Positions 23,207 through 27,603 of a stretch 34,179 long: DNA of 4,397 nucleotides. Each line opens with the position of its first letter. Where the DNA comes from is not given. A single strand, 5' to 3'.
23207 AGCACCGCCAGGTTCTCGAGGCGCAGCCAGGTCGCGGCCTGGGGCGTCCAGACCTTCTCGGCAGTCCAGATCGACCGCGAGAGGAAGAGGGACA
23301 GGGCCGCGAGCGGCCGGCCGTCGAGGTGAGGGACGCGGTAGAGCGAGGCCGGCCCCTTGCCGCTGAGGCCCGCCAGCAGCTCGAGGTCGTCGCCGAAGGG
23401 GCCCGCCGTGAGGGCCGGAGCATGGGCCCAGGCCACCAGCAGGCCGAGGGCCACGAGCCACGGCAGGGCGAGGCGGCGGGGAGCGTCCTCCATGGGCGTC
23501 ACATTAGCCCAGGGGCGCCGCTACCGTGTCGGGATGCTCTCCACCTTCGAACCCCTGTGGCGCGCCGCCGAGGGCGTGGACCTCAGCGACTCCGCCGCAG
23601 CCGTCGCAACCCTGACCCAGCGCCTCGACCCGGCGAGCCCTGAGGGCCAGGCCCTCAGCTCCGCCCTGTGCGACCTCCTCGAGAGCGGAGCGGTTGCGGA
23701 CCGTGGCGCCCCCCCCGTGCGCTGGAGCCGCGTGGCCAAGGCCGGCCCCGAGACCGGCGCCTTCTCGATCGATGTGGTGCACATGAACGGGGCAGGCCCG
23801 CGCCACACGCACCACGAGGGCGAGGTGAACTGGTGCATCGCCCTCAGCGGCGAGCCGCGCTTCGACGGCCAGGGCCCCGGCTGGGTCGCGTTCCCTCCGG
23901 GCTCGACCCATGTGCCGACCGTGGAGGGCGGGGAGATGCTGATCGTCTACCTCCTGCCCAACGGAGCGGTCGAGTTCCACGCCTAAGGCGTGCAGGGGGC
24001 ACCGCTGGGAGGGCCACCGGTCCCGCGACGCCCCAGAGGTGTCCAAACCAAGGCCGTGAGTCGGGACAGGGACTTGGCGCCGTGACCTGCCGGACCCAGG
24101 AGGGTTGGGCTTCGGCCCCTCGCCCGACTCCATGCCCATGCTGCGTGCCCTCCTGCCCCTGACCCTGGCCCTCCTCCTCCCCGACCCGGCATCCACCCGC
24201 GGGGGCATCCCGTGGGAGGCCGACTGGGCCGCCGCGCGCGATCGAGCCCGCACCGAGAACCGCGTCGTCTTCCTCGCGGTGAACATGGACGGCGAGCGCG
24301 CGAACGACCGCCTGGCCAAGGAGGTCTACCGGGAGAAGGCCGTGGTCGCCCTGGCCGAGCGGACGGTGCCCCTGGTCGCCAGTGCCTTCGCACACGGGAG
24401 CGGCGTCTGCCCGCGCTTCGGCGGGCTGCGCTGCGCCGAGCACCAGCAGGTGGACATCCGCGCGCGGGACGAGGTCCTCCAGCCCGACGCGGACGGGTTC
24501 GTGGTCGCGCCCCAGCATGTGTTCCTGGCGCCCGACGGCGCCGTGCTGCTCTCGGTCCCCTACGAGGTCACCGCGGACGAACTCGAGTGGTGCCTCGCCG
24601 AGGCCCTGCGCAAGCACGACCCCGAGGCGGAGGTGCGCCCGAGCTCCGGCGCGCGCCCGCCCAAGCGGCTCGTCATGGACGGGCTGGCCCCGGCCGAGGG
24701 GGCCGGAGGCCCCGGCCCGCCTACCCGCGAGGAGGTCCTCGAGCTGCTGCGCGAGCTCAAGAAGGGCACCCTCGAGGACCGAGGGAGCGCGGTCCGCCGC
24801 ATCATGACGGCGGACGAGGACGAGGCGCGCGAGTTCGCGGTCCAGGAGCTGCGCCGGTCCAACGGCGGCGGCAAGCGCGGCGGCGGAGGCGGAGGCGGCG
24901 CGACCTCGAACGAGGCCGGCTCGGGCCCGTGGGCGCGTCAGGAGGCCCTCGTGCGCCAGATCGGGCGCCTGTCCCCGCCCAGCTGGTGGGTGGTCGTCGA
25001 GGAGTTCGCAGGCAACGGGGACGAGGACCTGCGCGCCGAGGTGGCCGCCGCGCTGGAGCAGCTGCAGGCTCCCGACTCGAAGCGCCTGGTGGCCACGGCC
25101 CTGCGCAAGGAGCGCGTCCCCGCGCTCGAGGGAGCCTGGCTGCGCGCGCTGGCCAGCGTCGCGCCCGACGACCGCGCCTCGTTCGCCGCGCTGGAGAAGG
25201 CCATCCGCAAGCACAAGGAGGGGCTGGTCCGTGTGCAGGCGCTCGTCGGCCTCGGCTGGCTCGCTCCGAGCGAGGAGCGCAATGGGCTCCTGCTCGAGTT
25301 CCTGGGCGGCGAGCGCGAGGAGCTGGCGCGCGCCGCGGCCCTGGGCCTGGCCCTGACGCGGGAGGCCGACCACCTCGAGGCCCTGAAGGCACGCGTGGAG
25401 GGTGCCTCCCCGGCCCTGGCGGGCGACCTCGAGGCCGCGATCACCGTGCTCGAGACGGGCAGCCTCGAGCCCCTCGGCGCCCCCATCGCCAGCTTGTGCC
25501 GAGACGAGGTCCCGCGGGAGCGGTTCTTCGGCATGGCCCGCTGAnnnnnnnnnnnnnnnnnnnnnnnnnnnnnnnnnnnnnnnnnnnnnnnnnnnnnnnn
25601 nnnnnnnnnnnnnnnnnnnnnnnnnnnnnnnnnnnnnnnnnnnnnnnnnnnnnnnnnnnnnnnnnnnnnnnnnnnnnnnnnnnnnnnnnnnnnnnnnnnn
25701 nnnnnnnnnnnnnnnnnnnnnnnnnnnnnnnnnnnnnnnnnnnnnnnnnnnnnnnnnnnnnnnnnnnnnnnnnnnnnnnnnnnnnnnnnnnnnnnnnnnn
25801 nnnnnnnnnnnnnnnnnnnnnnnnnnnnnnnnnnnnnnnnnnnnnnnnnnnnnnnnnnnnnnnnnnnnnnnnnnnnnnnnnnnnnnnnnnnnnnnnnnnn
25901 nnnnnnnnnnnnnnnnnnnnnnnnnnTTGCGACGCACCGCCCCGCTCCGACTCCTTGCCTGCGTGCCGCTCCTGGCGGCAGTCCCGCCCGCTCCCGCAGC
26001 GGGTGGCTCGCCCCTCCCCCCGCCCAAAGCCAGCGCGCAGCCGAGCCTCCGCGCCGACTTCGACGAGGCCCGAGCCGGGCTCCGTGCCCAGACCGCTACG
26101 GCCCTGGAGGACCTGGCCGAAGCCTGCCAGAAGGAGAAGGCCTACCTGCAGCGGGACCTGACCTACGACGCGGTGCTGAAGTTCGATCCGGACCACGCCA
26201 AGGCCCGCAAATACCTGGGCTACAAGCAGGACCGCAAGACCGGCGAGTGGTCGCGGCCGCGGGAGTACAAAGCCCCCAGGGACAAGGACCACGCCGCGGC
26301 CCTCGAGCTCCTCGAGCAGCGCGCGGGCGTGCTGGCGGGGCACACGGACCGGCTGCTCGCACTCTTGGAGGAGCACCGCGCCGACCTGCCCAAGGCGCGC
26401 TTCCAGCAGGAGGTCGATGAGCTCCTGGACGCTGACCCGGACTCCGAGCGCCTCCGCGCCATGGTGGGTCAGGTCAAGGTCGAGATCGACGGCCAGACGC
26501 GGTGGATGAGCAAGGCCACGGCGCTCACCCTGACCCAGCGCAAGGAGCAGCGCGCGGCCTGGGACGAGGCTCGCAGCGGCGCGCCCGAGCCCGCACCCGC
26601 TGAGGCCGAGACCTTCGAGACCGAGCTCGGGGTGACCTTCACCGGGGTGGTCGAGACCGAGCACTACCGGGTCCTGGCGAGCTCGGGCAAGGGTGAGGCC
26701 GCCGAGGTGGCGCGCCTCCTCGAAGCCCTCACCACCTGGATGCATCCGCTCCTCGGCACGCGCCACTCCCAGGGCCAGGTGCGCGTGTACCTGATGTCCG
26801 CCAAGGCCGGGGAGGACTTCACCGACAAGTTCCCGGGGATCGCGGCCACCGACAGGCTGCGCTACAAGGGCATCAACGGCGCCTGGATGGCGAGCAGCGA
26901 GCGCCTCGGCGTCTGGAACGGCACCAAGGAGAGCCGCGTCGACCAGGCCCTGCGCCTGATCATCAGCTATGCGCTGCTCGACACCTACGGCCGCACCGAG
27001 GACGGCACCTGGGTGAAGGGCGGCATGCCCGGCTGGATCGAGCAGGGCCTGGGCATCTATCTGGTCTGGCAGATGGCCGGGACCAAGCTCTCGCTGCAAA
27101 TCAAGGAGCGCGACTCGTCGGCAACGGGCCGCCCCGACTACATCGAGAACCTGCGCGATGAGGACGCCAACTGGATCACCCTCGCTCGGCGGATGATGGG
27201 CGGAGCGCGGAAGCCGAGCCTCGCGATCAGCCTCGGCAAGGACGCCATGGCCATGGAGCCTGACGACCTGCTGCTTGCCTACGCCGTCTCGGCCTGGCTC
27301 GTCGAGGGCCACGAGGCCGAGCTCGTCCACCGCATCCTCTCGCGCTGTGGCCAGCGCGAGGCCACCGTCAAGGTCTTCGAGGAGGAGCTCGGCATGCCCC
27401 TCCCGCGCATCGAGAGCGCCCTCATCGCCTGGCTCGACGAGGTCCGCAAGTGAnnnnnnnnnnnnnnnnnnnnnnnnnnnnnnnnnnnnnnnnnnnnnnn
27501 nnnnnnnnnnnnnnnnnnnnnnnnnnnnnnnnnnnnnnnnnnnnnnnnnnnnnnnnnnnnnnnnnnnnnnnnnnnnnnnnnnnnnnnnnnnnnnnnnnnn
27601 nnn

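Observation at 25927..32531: Operon of three translationally coupled paralogous secreted proteins of unknown family, followed by a LytS-type kinase and a LytTR regulator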

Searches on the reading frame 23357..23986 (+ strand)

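Call 26: search_protein_families(library=pfam, proteins=[window:23357-23986:+], max_evalue=0.001)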
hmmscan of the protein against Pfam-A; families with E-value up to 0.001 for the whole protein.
window:23357-23986:+ (209 aa): 1 family
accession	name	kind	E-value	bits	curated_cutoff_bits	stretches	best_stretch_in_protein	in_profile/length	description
PF16155.11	PnbB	-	6.2e-24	85.1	26.9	1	84-207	21-153/153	4-hydroxylaminobenzoate lyase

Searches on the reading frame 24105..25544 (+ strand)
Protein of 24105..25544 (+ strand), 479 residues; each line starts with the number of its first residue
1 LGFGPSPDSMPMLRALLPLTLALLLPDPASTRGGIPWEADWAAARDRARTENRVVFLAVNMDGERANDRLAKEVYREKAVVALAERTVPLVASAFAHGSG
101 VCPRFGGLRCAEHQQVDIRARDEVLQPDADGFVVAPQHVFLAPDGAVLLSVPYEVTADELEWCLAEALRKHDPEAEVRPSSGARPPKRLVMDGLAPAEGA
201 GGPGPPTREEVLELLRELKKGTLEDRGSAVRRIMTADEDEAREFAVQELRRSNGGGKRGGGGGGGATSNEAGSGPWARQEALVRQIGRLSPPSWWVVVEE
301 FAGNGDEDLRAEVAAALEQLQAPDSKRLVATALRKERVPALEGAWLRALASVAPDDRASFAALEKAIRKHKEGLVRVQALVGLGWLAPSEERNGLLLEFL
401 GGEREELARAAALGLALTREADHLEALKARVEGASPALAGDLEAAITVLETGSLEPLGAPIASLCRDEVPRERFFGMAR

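Call 3: search_protein_families(library=pfam, proteins=[window:24105-25544:+], max_evalue=0.1)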
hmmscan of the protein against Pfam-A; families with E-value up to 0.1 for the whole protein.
window:24105-25544:+ (479 aa): 1 family
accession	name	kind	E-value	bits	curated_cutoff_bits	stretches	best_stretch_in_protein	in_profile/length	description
PF13646.12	HEAT_2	-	1.8e-06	28.5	27.7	2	276-349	14-87/88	HEAT repeats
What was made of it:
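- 24105..25544 (+): Conserved upstream neighbour: an exported HEAT-repeat protein, 479 aa. HEAT_2, 28.5 bits (call 3).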

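Call 4: search_protein_families(library=ncbifam, proteins=[window:24105-25544:+], max_evalue=0.1)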
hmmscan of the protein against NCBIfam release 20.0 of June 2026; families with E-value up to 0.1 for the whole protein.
window:24105-25544:+ (479 aa): 1 family
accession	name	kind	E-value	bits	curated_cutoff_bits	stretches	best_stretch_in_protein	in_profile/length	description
NF045915.1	PhycobilmeDegNblB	equivalog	0.047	13.2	300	0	282-331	150-199/214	phycobilisome degradation protein NblB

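Call 98: search_solved_structures(query=window:24105-25544:+, max_evalue=1)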
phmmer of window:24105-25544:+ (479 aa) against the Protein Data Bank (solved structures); distinct sequences matched with E-value up to 1: 5.
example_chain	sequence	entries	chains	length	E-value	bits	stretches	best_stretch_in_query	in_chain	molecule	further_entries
7abg_A6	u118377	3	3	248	0.41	12.9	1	248-299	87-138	Serine/arginine-rich splicing factor 1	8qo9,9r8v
1x3e_A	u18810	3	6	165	0.48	12.6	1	216-280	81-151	Single-strand binding protein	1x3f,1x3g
2lu2_A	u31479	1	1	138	0.53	12.5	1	199-248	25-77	Microneme TgMIC5 protein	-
4liy_A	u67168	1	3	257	0.6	12.3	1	222-293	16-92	Fiber protein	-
6tdn_A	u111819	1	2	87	0.77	12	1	238-290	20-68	Beta-ketoacyl synthase,Beta-ketoacyl synthase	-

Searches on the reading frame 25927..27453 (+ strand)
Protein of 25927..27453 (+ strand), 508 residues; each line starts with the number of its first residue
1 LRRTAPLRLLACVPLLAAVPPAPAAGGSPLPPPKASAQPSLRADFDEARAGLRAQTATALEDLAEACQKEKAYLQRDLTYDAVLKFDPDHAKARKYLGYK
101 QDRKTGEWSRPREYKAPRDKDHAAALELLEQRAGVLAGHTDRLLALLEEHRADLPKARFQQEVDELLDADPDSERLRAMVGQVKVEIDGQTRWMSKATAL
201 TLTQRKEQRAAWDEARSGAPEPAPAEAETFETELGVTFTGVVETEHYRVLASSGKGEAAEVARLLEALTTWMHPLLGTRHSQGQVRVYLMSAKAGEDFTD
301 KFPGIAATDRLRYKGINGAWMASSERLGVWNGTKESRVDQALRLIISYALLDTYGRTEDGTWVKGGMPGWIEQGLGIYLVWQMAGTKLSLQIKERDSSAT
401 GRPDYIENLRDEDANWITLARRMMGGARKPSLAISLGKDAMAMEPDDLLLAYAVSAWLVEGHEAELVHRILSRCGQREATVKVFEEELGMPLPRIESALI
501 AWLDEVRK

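Call 3: search_protein_families(library=pfam, proteins=[window:25927-27453:+], max_evalue=0.1)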
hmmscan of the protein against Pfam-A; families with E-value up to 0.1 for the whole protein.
window:25927-27453:+ (508 aa): 0 families

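Call 4: search_protein_families(library=ncbifam, proteins=[window:25927-27453:+], max_evalue=0.1)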
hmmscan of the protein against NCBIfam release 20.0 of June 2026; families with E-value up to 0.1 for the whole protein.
window:25927-27453:+ (508 aa): 0 families

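Call 11: search_solved_structures(query=A1, max_evalue=10, show_alignments=2)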
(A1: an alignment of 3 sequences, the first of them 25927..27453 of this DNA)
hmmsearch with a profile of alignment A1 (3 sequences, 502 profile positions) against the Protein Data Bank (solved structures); distinct sequences matched with E-value up to 10: 2.
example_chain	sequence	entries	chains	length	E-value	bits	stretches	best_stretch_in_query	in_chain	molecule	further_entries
7obi_A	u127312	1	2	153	0.27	13.2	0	47-109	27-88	CTPR-rv4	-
9gzg_A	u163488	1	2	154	0.29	13.1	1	47-102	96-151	Engineered CTPR protein with glutamic acids for conductivity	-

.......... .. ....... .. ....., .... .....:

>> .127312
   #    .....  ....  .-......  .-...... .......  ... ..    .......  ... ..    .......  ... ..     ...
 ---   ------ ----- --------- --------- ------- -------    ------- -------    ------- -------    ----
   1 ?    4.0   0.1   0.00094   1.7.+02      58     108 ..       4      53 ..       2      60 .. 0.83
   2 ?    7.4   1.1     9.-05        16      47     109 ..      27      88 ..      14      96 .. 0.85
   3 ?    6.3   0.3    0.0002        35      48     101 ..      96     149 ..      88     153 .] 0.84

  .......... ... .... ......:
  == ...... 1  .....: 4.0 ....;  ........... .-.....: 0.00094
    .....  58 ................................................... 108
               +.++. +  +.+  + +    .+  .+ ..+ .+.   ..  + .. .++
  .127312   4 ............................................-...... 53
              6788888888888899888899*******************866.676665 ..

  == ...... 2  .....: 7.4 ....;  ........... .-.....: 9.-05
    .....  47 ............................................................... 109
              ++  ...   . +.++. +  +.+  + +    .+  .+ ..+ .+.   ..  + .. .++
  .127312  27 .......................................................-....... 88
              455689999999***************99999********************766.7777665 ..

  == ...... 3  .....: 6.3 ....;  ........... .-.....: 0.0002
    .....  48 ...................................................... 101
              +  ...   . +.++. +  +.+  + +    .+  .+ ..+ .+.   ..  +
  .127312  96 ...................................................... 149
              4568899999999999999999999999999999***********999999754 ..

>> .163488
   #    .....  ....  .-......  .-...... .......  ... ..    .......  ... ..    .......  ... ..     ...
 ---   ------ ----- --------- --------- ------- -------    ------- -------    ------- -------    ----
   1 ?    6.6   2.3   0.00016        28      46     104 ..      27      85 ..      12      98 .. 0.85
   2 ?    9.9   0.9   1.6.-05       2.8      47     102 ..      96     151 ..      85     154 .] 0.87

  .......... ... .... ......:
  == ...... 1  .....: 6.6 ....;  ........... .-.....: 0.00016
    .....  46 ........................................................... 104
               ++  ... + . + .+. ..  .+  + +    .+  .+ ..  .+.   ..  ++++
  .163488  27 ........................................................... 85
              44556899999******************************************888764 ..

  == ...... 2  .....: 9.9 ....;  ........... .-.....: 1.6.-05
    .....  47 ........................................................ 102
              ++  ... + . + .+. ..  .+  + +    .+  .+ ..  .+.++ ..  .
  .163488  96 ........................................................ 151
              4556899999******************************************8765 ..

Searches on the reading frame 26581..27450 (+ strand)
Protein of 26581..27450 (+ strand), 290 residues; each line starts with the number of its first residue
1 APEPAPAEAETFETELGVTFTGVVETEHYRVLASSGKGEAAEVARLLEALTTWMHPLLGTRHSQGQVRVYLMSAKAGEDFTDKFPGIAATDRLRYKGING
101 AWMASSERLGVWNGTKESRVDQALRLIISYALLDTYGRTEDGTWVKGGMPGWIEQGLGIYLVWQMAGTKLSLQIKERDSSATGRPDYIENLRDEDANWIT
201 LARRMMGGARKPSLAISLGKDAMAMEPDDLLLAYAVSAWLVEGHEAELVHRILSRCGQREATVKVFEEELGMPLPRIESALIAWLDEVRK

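Call 76: search_protein_families(library=pfam, proteins=[window:26581-27450:+], max_evalue=10)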
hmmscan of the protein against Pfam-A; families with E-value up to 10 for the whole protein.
window:26581-27450:+ (290 aa): 1 family
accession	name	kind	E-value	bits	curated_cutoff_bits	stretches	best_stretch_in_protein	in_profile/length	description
PF23053.1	UBA_N4BP1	-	0.17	12.1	27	1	243-261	14-32/45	N4BP1, UBA-like domain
